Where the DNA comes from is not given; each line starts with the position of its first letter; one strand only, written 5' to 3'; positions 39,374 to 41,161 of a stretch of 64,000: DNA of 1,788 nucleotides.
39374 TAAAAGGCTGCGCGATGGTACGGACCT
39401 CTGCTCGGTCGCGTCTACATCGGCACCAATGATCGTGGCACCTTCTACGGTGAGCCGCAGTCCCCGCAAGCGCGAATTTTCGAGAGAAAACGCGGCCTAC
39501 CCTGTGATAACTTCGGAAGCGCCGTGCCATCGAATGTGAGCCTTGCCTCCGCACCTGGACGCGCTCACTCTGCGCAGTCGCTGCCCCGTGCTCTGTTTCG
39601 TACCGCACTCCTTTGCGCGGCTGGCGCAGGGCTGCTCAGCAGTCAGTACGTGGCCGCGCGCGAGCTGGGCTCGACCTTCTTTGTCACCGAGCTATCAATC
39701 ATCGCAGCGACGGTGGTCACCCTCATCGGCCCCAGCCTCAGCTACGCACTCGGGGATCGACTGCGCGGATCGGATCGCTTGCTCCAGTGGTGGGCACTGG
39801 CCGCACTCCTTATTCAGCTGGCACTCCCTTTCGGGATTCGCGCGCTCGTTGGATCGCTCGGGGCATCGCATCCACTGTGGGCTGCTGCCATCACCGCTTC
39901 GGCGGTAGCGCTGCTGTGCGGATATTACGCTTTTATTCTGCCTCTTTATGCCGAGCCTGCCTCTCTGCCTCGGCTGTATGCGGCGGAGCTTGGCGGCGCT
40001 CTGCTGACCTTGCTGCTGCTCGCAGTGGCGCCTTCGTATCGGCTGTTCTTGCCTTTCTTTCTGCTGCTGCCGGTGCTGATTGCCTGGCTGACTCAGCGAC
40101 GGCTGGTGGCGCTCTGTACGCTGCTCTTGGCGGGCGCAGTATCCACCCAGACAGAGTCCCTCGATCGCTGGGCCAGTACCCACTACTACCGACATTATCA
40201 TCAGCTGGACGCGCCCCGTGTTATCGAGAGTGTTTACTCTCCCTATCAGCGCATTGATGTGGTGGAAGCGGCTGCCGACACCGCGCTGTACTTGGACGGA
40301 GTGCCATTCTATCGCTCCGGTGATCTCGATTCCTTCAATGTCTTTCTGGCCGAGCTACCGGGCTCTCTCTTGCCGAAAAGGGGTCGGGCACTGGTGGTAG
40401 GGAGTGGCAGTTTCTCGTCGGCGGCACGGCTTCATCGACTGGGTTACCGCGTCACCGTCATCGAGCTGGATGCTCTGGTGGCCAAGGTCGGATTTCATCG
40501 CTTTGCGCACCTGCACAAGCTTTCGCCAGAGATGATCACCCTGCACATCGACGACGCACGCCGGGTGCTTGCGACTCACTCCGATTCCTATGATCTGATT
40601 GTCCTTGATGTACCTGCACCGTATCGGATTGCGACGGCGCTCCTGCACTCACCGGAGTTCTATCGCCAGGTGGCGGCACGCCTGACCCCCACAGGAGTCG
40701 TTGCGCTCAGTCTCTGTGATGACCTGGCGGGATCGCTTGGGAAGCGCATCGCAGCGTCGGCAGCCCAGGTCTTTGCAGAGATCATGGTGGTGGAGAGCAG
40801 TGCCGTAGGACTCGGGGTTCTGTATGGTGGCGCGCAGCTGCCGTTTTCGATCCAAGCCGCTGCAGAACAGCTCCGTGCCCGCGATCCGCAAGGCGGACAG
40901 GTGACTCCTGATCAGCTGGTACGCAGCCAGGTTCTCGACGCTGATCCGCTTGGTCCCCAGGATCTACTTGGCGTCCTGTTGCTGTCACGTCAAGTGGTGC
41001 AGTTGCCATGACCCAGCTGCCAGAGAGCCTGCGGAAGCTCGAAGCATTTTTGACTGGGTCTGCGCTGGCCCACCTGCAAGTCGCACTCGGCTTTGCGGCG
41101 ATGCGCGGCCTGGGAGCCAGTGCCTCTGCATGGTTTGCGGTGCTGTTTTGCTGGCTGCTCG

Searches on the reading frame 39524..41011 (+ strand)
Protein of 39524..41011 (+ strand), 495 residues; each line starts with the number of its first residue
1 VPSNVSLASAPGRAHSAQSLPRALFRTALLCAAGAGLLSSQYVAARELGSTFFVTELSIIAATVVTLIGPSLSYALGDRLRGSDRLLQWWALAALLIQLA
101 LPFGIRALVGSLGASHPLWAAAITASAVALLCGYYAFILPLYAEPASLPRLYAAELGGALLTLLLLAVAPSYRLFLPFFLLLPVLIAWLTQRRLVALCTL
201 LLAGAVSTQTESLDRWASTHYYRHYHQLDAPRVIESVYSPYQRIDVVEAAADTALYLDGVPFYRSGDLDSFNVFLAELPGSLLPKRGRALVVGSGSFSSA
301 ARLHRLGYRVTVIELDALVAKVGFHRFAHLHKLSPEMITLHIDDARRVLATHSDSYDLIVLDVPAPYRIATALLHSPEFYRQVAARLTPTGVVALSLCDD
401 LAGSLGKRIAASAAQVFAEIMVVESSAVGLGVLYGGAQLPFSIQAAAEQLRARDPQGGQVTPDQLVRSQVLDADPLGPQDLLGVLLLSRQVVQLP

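Call 18: search_protein_families(library=pfam, proteins=[window:39524-41011:+], max_evalue=0.001)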
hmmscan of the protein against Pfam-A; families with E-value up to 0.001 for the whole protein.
window:39524-41011:+ (495 aa): 1 family
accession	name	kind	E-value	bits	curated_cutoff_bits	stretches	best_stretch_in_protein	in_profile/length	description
PF01564.23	Spermine_synth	-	2.7e-08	34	22.9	1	275-395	8-130/186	Spermine/spermidine synthase domain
